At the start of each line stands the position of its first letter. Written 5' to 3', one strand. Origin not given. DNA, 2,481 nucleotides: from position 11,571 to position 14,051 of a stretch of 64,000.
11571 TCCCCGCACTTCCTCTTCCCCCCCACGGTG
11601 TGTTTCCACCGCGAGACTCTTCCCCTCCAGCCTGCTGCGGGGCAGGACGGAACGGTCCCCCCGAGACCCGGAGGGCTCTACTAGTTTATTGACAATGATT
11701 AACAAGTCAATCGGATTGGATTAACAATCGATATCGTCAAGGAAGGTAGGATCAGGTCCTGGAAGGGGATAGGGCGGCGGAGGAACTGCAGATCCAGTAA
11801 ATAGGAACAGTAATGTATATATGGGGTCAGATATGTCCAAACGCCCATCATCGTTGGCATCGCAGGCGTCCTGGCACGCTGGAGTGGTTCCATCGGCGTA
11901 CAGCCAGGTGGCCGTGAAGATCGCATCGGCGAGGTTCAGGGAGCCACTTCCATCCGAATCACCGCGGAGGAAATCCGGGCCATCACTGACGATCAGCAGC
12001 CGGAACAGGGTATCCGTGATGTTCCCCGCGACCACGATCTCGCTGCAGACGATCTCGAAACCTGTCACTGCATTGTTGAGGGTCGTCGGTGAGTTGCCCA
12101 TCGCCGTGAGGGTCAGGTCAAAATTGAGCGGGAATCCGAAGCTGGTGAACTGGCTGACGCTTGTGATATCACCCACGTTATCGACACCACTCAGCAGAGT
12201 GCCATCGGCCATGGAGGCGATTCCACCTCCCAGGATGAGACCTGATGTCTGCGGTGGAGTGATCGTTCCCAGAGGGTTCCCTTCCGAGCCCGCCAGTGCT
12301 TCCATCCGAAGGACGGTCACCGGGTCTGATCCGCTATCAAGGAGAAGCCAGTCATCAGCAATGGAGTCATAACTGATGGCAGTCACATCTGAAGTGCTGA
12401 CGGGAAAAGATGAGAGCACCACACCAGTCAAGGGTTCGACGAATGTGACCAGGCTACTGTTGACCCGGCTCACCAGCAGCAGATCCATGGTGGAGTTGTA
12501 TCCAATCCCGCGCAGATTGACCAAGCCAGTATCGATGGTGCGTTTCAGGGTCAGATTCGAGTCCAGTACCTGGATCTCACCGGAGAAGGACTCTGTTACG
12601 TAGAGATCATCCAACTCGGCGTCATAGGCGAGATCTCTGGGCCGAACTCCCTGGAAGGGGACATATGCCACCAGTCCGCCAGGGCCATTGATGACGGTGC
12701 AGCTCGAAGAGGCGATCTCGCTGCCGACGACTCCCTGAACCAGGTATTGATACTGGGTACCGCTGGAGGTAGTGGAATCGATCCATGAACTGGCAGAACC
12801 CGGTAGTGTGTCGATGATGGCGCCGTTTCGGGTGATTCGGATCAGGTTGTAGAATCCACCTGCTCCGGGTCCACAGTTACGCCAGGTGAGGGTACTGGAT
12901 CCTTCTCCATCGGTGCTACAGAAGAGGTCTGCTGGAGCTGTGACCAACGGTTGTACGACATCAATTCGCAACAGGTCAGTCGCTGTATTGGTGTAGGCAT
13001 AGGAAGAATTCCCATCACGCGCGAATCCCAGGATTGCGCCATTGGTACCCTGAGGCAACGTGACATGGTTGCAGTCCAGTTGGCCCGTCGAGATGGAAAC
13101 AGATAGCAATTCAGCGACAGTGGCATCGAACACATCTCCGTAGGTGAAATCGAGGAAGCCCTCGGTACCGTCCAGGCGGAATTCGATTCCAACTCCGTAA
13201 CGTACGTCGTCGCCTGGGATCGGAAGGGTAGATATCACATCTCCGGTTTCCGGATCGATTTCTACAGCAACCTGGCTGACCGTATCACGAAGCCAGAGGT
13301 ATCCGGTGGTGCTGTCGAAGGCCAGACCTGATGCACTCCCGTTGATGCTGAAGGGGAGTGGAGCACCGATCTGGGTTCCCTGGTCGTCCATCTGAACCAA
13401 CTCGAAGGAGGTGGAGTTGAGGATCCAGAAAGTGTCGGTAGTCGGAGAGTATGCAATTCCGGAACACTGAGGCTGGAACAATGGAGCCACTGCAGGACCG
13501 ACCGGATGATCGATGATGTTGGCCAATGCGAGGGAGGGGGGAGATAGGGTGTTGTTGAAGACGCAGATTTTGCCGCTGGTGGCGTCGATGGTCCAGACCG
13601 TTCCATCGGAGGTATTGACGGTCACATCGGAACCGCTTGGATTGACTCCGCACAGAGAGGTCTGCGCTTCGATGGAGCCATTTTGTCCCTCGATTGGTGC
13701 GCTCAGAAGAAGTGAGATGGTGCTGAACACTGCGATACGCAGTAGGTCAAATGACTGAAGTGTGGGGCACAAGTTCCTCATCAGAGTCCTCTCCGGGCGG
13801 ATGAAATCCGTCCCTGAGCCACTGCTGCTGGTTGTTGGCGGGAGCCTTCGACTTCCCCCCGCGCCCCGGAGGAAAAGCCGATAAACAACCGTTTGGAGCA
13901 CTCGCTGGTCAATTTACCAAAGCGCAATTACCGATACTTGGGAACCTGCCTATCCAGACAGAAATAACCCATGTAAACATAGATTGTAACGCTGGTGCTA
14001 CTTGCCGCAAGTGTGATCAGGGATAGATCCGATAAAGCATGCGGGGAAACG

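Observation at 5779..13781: Tandem array of five secreted cohesin-like/dockerin-like proteins with no catalytic domains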

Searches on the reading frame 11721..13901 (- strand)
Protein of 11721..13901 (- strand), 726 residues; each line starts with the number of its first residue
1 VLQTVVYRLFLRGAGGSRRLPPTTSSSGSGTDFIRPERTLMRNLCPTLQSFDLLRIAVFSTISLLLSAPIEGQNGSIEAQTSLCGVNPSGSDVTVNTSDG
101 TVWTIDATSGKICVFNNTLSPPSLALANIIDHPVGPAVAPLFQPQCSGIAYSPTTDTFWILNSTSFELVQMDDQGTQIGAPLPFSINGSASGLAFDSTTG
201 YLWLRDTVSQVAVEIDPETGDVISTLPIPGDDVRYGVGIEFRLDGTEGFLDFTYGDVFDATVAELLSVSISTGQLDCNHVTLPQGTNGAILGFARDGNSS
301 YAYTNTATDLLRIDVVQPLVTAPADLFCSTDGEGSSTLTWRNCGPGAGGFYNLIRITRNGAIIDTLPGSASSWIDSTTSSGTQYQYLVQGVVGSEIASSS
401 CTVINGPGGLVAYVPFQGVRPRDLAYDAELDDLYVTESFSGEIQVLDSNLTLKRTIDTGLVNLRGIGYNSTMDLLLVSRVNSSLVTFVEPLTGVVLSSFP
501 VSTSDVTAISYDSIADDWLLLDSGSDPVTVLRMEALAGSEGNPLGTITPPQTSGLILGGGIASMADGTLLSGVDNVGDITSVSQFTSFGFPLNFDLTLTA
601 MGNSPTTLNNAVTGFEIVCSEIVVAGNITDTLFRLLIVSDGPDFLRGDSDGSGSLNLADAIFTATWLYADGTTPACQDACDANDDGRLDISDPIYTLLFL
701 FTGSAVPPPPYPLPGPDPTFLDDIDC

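Call 3: search_protein_families(library=pfam, proteins=[window:11721-13901:-], max_evalue=1)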
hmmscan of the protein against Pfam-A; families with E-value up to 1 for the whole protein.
window:11721-13901:- (726 aa): 2 families
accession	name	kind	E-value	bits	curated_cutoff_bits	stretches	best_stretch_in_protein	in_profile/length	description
PF03413.25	PepSY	-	0.0016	19.1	24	0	209-225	43-59/60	Peptidase propeptide and YPEB domain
PF06977.17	SdiA-regulated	-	0.27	10.8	21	0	145-178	24-57/249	SdiA-regulated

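Call 4: search_protein_families(library=ncbifam, proteins=[window:11721-13901:-], max_evalue=1)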
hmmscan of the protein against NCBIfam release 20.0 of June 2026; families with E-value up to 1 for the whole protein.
window:11721-13901:- (726 aa): 2 families
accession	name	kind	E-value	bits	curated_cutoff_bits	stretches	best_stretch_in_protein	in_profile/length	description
NF052280.1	7_blade_YncE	equivalog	0.046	12.5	400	0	426-458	264-297/338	7-bladed beta-propeller protein YncE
TIGR03866.1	PQQ_ABC_repeats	subfamily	0.093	11.8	287.3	1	401-497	23-119/310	PQQ-dependent catabolism-associated beta-propeller protein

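Call 15: find_homologous_proteins(query=window:11721-13781:-, max_evalue=0.001)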
Query window:11721-13781:- (686 aa): 22 proteins with E <= 0.001 among 8000 candidates.
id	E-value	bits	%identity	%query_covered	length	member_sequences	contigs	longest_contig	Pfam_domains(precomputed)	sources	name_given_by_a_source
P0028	0.0e+0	1403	92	100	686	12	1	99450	-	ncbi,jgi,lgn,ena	-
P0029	0.0e+0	1219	80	100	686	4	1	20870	PF01436.28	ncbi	ncbi:MAG: hypothetical protein AAEJ47_04340 [Planctomycetota bacterium]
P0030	0.0e+0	1175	77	100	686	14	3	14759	-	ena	-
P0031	1.7e-298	1011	66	100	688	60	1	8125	-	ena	-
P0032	4.5e-295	999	66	100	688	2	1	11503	-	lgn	-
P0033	1.7e-283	961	64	100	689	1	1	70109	PF01436.28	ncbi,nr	ncbi:MAG: hypothetical protein OSB09_00735 [Planctomycetota bacterium]|nr:hypothetical protein [Plan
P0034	7.8e-283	959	63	100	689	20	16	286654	-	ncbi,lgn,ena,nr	ncbi:MAG: hypothetical protein OSB12_01530 [Planctomycetota bacterium]|nr:hypothetical protein [Plan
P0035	7.0e-279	946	62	100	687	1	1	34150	PF01436.28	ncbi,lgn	-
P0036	4.3e-278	943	62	100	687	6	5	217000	-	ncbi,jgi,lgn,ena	-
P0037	1.0e-241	823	58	98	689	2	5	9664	-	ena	-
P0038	2.6e-239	815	58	96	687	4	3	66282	-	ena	-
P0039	2.8e-239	815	57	98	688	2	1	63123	-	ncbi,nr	ncbi:MAG: hypothetical protein CBC13_08950 [Planctomycetia bacterium TMED53]|nr:MAG: hypothetical pr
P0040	1.2e-236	806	58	96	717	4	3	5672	-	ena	-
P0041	4.4e-236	804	57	97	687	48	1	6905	-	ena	-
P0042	1.6e-234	799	55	98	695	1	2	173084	-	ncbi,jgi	-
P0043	5.5e-232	791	56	97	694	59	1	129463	-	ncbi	-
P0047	3.7e-27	114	49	10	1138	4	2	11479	-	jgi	-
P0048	4.9e-14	71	44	11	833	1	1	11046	-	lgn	-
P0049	9.1e-8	50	36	8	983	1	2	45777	PF22352.3,PF18911.7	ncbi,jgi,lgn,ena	-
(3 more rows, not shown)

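Call 27: predict_structure(alignment_id=A2)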
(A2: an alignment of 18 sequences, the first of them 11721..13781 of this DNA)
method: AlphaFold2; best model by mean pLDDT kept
length: 686 residues; sequences in the alignment: 18
mean_pLDDT: 74.8   pTM: 0.61
mean pLDDT of the five models: 74.8, 69.3, 67.8, 62.2, 59.7
residues with pLDDT >= 90: 167; 70-90: 314; 50-70: 85; < 50: 120
segments of 3 or more residues with pLDDT < 50: 1-6, 24-32, 99-103, 191-193, 563-570, 599-686
pLDDT, mean of each block of 10 residues (from residue 1): 45 68 46 74 82 90 85 88 89 71 71 92 87 91 85 91 85 91 83 66 87 67 80 81 68 80 88 83 79 78 80 93 94 85 84 87 68 73 91 85 88 89 90 90 89 89 88 88 84 76 76 71 82 75 74 67 44 80 76 70 37 40 45 33 37 43 39 37 32
secondary structure, 60 per line:
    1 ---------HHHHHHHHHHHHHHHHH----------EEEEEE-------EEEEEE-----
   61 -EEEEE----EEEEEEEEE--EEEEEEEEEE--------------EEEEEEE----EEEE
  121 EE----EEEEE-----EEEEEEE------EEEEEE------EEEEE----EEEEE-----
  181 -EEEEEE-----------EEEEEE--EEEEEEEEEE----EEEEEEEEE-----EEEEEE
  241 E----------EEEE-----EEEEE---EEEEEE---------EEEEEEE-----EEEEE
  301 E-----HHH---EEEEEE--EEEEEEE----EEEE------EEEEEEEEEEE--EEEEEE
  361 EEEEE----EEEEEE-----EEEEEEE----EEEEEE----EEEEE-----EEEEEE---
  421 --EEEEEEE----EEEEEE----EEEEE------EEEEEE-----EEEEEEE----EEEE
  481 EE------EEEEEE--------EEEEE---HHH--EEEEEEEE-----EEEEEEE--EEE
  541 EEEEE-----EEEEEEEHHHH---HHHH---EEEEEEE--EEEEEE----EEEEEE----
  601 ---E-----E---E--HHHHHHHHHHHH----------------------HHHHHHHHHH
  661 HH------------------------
elements in order (helices of 4 or more, strands of 3 or more residues): H10-26 E37-42 E50-55 E62-66 E71-79 E82-91 E106-112 E117-122 E127-131 E137-143 E150-155 E162-166 E171-175 E182-187 E199-204 E207-216 E221-229 E235-241 E252-255 E261-265 E269-274 E284-290 E296-301 E313-318 E321-327 E332-335 E342-352 E355-365 E370-375 E381-387 E392-397 E402-406 E412-417 E423-429 E434-439 E444-448 E455-460 E466-472 E477-482 E489-494 E503-507 E516-523 E529-535 E538-545 E551-557 H558-561 H565-568 E572-578 E581-586 E591-596 H617-628 H651-662

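Call 30: fold_search(model_id=the predicted structure, library=pdb)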
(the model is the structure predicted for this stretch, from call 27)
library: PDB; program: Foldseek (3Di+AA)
matches with E <= 10: 1994; with E <= 0.001: 1475
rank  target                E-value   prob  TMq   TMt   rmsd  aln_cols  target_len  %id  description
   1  6u42_5L               1.3e-15  1.00  0.24  0.25  21.1       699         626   11  Natively decorated ciliary doublet microtubule (released 2019-11-13)
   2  9e78_0L               1.4e-15  1.00  0.25  0.27  22.3       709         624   10  48-nm repeat of the Leishmania tarentolae doublet microtubule (released 2025-03-12)
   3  3shf                  5.1e-15  1.00  0.25  0.17  16.4       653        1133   10  Crystal structure of the R265S mutant of full-length murine Apaf-1 (released 2011-08-24)
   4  7mqa_LR               5.4e-15  1.00  0.22  0.20  17.6       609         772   10  Cryo-EM structure of the human SSU processome, state post-A1 (released 2021-09-22)
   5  9n77_LT               8.4e-15  1.00  0.23  0.19  24.5       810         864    8  SSU processome maturation and disassembly, State K (released 2025-11-05)
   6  9n74_LQ               1.0e-14  1.00  0.22  0.19  28.4       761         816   11  SSU processome maturation and disassembly, State H (released 2025-10-29)
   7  4nsx                  1.1e-14  1.00  0.21  0.22  21.7       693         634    9  Crystal Structure of the Utp21 tandem WD Domain (released 2014-02-19)
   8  7mq8_LR               1.2e-14  1.00  0.22  0.20  20.5       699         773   10  Cryo-EM structure of the human SSU processome, state pre-A1 (released 2021-09-22)
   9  10gh_A                1.6e-14  1.00  0.24  0.18  22.5       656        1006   12  Cryo-EM structure of Receptor Tyrosine Kinase ROS1 in complex with Fab-RX5 (released 2026-02-25)
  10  9e2g_2C               2.0e-14  1.00  0.22  0.24  23.0       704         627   11  Cryo-EM structure of 48 nm repeat of microtubule doublet from T. brucei flagellum (released 2025-03-12)
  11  8otz_f                2.6e-14  1.00  0.22  0.25  18.5       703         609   10  48-nm repeat of the native axonemal doublet microtubule from bovine sperm (released 2023-11-22)
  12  9n6v_LQ               2.7e-14  1.00  0.22  0.19  28.6       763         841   11  SSU processome maturation and disassembly, State A (released 2025-11-05)
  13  9qfq_P                3.0e-14  1.00  0.20  0.22  19.0       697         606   10  Cryo-EM structure of the cofilactin barbed end bound by AIP1 (released 2025-10-08)
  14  9g33_UL               3.0e-14  1.00  0.21  0.18  29.1       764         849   12  Stalled 90S - Utp23-Krr1-deltaC3 (released 2025-06-18)
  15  8glv_Cp               3.3e-14  1.00  0.22  0.15  18.6       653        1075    8  96-nm repeat unit of doublet microtubules from Chlamydomonas reinhardtii flagella (released 2023-05-31)
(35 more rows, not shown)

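Call 39: search_protein_families(library=pfam, proteins=[P0047, P0048, P0049], max_evalue=0.01)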
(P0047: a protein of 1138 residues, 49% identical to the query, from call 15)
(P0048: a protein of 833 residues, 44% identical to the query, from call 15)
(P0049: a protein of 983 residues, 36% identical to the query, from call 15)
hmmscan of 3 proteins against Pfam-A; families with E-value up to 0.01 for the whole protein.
P0047 (1138 aa): 2 families
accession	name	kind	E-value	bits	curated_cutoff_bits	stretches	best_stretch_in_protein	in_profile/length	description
PF08450.18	SGL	-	6e-05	23.2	26.3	0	34-75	184-224/246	SMP-30/Gluconolactonase/LRE-like region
PF13449.12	Phytase-like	-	0.0018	18.7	27.6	0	425-519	7-110/284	Esterase-like activity of phytase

P0048 (833 aa): 0 families

P0049 (983 aa): 3 families
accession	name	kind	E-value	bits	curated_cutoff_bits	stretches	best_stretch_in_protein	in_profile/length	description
PF22352.2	K319L-like_PKD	-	4.9e-12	46.1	27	1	803-882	9-84/84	K319L-like, PKD domain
PF18911.6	PKD_4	-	1.1e-06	29.1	27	1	798-880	10-83/85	PKD domain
PF00801.26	PKD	-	0.0024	18.3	23.5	1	795-875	6-76/80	PKD domain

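Call 56: find_encoding_contigs(protein=P0034, flank=10000, max_places=1)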
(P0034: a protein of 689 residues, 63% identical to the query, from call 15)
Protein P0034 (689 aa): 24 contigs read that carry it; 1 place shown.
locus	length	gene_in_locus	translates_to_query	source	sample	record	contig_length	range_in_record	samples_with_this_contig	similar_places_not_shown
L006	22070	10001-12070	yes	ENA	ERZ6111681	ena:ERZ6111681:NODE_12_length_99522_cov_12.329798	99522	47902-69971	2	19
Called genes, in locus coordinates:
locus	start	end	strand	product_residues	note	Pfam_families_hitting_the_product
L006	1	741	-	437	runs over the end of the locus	PF05193:Peptidase_M16_C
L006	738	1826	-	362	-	PF18152:DAHP_snth_FXD (weak), PF00793:DAHP_synth_1, PF03102:NeuB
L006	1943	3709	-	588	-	PF02518:HATPase_c (weak), PF13589:HATPase_c_3, PF01119:DNA_mis_repair, PF08676:MutL_C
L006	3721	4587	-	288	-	PF00763:THF_DHG_CYH, PF02882:THF_DHG_CYH_C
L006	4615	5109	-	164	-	PF01967:MoaC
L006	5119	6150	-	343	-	PF00348:polyprenyl_synt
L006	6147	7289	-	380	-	PF05222:AlaDh_PNT_N, PF07992:Pyr_redox_2 (weak), PF01262:AlaDh_PNT_C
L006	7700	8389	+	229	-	PF01467:CTP_transf_like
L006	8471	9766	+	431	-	PF01336:tRNA_anti-codon, PF00152:tRNA-synt_2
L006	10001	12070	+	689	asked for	-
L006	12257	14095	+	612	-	-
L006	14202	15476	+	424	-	-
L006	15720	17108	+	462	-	-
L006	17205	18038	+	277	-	PF00963:Cohesin (weak)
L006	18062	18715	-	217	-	PF00578:AhpC-TSA, PF08534:Redoxin, PF10417:1-cysPrx_C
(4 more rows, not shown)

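Call 57: find_encoding_contigs(protein=P0039, flank=10000, max_places=1)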
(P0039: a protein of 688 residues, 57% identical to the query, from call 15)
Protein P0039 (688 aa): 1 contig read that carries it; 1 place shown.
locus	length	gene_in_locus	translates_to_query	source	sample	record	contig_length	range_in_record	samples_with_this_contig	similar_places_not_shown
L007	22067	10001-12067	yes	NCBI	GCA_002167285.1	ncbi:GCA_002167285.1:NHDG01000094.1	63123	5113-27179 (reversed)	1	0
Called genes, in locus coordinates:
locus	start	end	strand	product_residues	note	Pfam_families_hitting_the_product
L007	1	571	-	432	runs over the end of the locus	PF05193:Peptidase_M16_C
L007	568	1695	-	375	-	PF00793:DAHP_synth_1, PF03102:NeuB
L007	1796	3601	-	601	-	PF02518:HATPase_c (weak), PF13589:HATPase_c_3, PF01119:DNA_mis_repair, PF08676:MutL_C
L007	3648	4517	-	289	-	PF00763:THF_DHG_CYH, PF02882:THF_DHG_CYH_C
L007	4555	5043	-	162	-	PF01967:MoaC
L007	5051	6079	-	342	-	PF00348:polyprenyl_synt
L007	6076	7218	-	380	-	PF05222:AlaDh_PNT_N, PF01262:AlaDh_PNT_C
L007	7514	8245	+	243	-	PF01467:CTP_transf_like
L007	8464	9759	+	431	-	PF01336:tRNA_anti-codon, PF00152:tRNA-synt_2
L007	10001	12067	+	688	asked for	-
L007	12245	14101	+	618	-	-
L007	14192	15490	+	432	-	-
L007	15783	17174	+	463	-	PF00404:Dockerin_1 (weak)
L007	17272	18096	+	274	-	-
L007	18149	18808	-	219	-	PF00578:AhpC-TSA, PF08534:Redoxin, PF10417:1-cysPrx_C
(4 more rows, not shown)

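Call 58: find_encoding_contigs(protein=P0043, flank=10000, max_places=1)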
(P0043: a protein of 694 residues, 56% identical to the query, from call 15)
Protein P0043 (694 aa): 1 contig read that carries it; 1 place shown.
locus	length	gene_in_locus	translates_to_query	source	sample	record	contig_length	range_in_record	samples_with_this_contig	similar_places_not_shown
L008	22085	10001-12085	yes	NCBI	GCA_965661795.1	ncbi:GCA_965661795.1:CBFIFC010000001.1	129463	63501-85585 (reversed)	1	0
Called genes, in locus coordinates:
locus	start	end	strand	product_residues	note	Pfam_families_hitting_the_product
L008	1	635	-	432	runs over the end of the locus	PF05193:Peptidase_M16_C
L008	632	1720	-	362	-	PF00793:DAHP_synth_1, PF03102:NeuB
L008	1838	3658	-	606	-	PF02518:HATPase_c, PF13589:HATPase_c_3, PF01119:DNA_mis_repair, PF08676:MutL_C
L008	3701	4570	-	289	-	PF00763:THF_DHG_CYH, PF02882:THF_DHG_CYH_C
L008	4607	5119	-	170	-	PF01967:MoaC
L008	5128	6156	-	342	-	PF00348:polyprenyl_synt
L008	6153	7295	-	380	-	PF05222:AlaDh_PNT_N, PF01262:AlaDh_PNT_C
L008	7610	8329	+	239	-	PF01467:CTP_transf_like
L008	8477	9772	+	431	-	PF01336:tRNA_anti-codon, PF00152:tRNA-synt_2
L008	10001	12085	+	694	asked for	-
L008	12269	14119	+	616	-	-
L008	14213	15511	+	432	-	-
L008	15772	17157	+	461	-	PF00404:Dockerin_1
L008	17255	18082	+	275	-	-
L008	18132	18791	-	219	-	PF00578:AhpC-TSA, PF08534:Redoxin, PF10417:1-cysPrx_C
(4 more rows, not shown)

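Call 59: find_encoding_contigs(protein=P0028, flank=10000, max_places=1)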
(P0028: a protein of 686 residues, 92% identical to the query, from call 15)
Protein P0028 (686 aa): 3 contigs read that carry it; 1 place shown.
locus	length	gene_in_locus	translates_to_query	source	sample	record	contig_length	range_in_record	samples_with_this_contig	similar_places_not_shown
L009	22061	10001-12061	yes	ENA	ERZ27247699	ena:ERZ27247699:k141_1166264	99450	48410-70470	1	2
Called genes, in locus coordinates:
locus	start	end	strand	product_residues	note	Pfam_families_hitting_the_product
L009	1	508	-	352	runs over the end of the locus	PF05193:Peptidase_M16_C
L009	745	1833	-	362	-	PF00793:DAHP_synth_1, PF03102:NeuB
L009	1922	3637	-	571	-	PF02518:HATPase_c, PF13589:HATPase_c_3, PF01119:DNA_mis_repair, PF08676:MutL_C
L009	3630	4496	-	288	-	PF00763:THF_DHG_CYH, PF02882:THF_DHG_CYH_C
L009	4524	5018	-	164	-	PF01967:MoaC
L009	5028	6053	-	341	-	PF00348:polyprenyl_synt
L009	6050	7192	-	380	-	PF05222:AlaDh_PNT_N, PF01262:AlaDh_PNT_C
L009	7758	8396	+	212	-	PF01467:CTP_transf_like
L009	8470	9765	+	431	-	PF01336:tRNA_anti-codon, PF00152:tRNA-synt_2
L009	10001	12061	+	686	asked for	-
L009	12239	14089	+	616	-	-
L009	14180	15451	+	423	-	-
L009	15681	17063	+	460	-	-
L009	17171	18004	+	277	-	-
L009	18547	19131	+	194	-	PF02230:Abhydrolase_2, PF00326:Peptidase_S9 (weak), PF00561:Abhydrolase_1 (faint)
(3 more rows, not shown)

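Call 76: search_solved_structures(query=A2, max_evalue=1)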
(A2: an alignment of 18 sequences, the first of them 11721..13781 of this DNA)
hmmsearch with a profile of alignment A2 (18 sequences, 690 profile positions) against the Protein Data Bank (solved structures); distinct sequences matched with E-value up to 1: 16.
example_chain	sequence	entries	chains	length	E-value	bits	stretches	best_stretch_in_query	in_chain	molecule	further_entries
3vgz_A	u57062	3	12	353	3.4e-07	32.3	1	112-191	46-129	Uncharacterized protein YncE | PQQ-dependent catabolism-associated beta-propeller protein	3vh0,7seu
3mpc_A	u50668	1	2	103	0.00042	22.1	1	286-359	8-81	Fn3-like protein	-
2mte_A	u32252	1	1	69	0.026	16.2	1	610-656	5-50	Cellulose 1,4-beta-cellobiosidase (reducing end) CelS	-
1daq_A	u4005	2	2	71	0.027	16.1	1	610-656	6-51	ENDOGLUCANASE SS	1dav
2y3n_B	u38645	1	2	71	0.033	15.8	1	609-665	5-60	CELLULOSOMAL FAMILY-48 PROCESSIVE GLYCOSIDE HYDROLASE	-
7t87_C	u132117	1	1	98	0.061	15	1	283-359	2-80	Centyrin S17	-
1npe_A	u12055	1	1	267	0.16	13.5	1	383-433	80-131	nidogen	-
3ul4_B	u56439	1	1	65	0.22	13.1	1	609-664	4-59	Cellulosome enzyme, dockerin type I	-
3g4e_A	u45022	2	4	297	0.23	13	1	151-196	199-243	Regucalcin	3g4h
7djl_C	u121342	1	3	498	0.23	13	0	153-185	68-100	Protein SUPPRESSOR OF QUENCHING 1, chloroplastic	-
4gnb_A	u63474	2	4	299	0.23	13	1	151-196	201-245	Regucalcin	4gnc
7djm_A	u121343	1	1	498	0.24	13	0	153-185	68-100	Protein SUPPRESSOR OF QUENCHING 1, chloroplastic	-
4gn7_A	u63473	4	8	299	0.47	12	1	153-196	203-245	Regucalcin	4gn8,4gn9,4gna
4uyp_B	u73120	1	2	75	0.62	11.6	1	608-661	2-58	Cellulosomal scaffoldin adaptor protein B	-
7djk_A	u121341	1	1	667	0.8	11.3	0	153-185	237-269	Protein SUPPRESSOR OF QUENCHING 1, chloroplastic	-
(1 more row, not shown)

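Call 86: search_protein_families(library=pfam, alignment_id=A2, max_evalue=0.1)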
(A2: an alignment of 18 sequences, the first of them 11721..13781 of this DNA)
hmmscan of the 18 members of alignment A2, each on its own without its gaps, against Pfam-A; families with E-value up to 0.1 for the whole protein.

A. member 1, window:11721-13781:- (686 aa): 1 family
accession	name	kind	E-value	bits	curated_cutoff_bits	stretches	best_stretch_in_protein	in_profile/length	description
PF03413.25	PepSY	-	0.0014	19.3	24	0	169-185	43-59/60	Peptidase propeptide and YPEB domain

B. families by the number of members that match (of 18 scanned): 10 families
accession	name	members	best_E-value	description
PF01436.27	NHL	12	1.4e-06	NHL repeat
PF06977.17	SdiA-regulated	6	0.00017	SdiA-regulated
PF08450.18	SGL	3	4.1e-05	SMP-30/Gluconolactonase/LRE-like region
PF03413.25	PepSY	3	0.0014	Peptidase propeptide and YPEB domain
PF21959.2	DUF6923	3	0.0039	Repeat of unknown function (DUF6923)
PF00404.24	Dockerin_1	3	0.0065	Dockerin type I domain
PF14339.12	DUF4394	1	0.00055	Domain of unknown function (DUF4394)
PF24684.1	Vgb_lyase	1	0.0075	Virginiamycin B lyase family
PF13202.12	EF-hand_5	1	0.028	EF hand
PF20752.3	SP2_C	1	0.047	Structural protein 2 C-terminal domain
